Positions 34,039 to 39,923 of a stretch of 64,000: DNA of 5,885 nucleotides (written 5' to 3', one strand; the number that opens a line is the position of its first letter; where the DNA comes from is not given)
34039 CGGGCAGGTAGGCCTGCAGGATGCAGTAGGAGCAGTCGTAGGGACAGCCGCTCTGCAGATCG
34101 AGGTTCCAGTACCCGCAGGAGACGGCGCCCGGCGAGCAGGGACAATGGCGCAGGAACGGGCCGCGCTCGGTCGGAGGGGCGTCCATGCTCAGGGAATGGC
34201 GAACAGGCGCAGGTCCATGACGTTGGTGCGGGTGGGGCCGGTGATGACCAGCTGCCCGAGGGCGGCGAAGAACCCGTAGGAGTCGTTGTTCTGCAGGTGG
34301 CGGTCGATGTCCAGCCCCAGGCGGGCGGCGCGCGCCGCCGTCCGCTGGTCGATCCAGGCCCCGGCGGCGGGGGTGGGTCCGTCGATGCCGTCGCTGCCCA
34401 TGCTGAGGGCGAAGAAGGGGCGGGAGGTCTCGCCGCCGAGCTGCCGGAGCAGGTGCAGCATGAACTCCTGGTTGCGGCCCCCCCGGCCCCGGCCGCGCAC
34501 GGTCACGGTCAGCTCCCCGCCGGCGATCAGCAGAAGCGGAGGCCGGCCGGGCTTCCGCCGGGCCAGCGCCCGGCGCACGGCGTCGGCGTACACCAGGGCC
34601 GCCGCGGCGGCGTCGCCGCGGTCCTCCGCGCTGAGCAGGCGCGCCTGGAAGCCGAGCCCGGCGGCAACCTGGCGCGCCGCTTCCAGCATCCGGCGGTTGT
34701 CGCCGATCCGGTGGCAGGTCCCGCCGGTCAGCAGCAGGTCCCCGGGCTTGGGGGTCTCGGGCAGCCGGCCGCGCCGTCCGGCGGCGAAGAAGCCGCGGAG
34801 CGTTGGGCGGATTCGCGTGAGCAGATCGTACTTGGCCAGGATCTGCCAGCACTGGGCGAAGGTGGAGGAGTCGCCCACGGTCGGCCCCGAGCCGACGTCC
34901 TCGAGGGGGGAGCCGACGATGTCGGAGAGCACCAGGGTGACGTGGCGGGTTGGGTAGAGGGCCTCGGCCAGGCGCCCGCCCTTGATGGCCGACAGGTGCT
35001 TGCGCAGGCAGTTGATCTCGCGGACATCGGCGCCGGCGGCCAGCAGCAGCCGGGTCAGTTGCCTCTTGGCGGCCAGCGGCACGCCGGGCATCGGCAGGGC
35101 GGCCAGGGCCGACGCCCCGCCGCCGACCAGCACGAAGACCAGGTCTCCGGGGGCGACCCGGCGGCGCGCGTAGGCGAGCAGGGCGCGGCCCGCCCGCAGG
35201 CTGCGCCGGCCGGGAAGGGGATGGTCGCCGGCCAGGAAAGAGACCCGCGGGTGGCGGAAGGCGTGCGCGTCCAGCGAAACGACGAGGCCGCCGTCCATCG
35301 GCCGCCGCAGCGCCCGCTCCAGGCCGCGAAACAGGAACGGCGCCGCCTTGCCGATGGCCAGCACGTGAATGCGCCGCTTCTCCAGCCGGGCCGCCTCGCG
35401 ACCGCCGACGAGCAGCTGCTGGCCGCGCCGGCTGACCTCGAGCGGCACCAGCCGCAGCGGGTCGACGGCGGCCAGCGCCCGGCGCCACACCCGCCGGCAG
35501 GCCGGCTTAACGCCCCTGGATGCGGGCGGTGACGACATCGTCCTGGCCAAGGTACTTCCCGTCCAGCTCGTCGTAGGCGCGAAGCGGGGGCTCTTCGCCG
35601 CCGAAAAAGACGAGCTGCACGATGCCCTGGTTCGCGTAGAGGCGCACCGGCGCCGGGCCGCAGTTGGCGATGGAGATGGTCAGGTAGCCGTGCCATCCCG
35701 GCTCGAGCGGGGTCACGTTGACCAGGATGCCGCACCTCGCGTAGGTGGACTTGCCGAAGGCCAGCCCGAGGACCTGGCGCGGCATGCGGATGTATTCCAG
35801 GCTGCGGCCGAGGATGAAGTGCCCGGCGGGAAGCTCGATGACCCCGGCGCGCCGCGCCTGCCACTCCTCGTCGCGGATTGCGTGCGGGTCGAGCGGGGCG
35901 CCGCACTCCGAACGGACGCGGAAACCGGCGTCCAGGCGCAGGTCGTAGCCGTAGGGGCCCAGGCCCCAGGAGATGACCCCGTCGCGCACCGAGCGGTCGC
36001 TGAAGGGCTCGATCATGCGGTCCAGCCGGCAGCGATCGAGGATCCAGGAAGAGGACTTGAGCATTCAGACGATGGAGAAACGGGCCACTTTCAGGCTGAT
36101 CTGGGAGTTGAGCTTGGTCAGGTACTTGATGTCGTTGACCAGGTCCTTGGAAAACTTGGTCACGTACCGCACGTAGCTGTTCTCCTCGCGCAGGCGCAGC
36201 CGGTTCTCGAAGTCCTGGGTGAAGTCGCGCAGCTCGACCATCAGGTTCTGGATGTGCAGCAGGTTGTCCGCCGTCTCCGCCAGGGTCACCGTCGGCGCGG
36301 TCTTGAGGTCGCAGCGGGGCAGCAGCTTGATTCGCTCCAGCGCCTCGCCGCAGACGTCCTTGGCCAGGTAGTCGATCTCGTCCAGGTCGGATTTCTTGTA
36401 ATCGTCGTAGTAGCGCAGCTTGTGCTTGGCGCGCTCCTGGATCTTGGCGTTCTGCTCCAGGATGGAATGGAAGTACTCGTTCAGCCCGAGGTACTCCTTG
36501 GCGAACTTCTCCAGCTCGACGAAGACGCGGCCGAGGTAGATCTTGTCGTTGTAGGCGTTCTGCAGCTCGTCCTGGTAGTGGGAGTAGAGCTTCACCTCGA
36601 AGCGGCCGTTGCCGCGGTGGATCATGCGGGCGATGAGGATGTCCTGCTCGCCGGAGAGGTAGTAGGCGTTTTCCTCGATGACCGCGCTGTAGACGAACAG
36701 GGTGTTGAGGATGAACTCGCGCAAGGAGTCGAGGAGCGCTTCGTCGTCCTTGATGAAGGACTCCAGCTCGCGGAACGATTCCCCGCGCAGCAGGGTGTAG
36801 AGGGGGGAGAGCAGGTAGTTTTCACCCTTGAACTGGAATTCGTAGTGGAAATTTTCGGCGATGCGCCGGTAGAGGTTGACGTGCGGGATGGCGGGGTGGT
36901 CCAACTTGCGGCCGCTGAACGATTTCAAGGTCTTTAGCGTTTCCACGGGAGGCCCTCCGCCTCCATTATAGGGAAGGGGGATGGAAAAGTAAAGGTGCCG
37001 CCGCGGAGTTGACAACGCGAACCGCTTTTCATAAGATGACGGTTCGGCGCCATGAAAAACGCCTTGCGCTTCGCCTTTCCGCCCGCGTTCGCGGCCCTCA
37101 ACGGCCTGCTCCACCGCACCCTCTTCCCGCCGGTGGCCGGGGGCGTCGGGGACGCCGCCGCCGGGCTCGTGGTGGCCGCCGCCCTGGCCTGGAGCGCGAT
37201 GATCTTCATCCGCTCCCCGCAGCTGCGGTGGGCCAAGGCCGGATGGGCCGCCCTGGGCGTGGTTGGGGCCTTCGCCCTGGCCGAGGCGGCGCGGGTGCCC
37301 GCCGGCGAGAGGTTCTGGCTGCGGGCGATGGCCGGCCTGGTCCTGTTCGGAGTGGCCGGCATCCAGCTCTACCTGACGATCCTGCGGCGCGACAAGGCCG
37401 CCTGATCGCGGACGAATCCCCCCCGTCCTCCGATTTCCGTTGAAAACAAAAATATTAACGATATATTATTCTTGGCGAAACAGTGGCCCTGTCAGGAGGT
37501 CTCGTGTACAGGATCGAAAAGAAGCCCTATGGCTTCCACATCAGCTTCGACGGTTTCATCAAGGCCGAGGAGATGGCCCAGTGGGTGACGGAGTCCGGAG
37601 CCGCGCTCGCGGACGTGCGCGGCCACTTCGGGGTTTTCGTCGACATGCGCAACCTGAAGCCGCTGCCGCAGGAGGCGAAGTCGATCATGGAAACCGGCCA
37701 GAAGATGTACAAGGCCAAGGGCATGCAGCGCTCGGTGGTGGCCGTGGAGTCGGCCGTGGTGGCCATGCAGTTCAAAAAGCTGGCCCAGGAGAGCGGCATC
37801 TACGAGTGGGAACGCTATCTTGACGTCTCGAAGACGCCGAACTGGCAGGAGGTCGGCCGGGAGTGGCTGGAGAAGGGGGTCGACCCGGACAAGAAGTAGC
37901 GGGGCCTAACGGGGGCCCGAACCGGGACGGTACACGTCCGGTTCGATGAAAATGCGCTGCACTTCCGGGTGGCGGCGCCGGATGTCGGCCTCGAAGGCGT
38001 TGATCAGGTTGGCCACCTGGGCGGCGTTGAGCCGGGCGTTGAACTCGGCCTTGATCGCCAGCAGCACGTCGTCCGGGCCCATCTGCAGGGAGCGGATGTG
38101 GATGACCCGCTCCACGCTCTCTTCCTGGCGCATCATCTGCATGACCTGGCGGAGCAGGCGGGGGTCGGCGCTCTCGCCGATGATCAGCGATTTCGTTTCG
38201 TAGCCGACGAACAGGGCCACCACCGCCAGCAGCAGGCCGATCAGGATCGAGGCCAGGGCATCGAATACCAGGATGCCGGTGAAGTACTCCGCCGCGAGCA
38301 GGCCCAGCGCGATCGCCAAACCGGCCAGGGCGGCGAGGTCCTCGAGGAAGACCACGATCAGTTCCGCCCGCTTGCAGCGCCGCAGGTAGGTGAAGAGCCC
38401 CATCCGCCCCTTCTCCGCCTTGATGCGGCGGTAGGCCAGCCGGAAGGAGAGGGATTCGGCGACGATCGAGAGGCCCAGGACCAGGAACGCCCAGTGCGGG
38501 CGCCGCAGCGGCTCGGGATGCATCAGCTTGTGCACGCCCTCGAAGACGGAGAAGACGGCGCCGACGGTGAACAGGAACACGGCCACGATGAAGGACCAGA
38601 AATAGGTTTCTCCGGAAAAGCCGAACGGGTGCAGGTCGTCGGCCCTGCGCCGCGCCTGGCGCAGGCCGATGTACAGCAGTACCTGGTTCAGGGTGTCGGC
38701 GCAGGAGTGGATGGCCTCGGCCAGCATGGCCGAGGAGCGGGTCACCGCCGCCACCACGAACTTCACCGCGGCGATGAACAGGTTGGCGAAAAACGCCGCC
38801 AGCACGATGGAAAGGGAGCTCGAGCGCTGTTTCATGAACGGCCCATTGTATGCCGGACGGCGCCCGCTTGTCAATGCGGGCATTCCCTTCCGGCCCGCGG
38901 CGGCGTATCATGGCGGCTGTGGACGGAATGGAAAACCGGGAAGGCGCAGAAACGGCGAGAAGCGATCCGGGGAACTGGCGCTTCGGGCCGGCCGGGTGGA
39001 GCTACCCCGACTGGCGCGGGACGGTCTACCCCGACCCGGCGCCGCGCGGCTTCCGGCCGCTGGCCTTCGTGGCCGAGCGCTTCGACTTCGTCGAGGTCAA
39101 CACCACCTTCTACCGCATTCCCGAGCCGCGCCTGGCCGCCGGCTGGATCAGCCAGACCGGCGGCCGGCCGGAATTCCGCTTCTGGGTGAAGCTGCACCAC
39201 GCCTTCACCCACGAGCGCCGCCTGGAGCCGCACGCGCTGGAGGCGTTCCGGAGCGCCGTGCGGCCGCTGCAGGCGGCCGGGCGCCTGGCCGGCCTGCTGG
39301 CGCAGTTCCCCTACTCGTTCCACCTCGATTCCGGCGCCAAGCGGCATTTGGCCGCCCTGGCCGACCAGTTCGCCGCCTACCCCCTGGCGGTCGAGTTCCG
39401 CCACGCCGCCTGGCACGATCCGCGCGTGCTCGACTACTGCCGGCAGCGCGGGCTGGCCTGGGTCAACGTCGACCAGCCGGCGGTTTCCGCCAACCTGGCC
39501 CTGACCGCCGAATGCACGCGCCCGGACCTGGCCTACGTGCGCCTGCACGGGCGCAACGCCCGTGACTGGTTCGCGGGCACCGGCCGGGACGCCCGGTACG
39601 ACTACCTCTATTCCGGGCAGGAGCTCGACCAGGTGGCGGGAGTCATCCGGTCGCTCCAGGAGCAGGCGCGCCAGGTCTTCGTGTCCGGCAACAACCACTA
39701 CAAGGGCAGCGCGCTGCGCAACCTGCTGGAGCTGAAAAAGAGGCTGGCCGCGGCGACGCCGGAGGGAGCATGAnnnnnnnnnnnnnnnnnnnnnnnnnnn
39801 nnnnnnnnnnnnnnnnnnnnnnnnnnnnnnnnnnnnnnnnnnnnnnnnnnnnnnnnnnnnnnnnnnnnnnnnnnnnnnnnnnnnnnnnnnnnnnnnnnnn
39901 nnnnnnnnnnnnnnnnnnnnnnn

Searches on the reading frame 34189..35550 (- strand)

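Call 57: search_protein_families(library=pfam, proteins=[window:34189-35550:-], max_evalue=0.0001)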
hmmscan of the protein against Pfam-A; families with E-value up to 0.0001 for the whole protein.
window:34189-35550:- (453 aa): 2 families
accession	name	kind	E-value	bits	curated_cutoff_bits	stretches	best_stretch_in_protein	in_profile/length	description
PF13660.11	DUF4147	-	2.4e-65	220.7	23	1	18-251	2-229/234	Domain of unknown function (DUF4147)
PF05161.18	MOFRL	-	1.9e-38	131.3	28.3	1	340-446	2-106/106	MOFRL family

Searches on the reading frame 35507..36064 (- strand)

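Call 57: search_protein_families(library=pfam, proteins=[window:35507-36064:-], max_evalue=0.0001)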
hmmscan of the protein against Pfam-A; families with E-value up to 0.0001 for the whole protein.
window:35507-36064:- (185 aa): 1 family
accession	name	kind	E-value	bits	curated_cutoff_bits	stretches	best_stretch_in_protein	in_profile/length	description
PF22769.1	DCD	-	1.9e-27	96.6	27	1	4-154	3-151/153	dCTP deaminase-like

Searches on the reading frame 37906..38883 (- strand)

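Call 41: search_protein_families(library=pfam, proteins=[window:37906-38883:-], max_evalue=0.0001)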
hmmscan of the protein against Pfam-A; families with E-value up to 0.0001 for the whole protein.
window:37906-38883:- (325 aa): 1 family
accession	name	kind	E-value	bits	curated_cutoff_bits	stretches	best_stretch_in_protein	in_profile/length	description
PF01545.26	Cation_efflux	-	8.7e-38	130.5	26.6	1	28-233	2-196/198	Cation efflux family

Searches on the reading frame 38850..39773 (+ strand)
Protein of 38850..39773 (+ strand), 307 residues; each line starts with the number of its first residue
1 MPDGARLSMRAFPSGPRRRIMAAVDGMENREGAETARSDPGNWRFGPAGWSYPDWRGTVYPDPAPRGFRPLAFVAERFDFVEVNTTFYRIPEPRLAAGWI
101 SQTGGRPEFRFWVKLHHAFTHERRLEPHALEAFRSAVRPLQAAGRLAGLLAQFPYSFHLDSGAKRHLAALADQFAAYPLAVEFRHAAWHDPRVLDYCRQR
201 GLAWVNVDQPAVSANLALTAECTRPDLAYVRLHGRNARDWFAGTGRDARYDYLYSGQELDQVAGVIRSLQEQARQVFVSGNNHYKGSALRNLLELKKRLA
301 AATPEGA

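Call 41: search_protein_families(library=pfam, proteins=[window:38850-39773:+], max_evalue=0.0001)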
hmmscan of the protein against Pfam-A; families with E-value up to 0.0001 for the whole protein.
window:38850-39773:+ (307 aa): 1 family
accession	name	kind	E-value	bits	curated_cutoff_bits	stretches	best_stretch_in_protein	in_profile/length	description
PF01904.24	DUF72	-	1e-55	189.6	25.3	1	60-297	1-216/217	Protein of unknown function DUF72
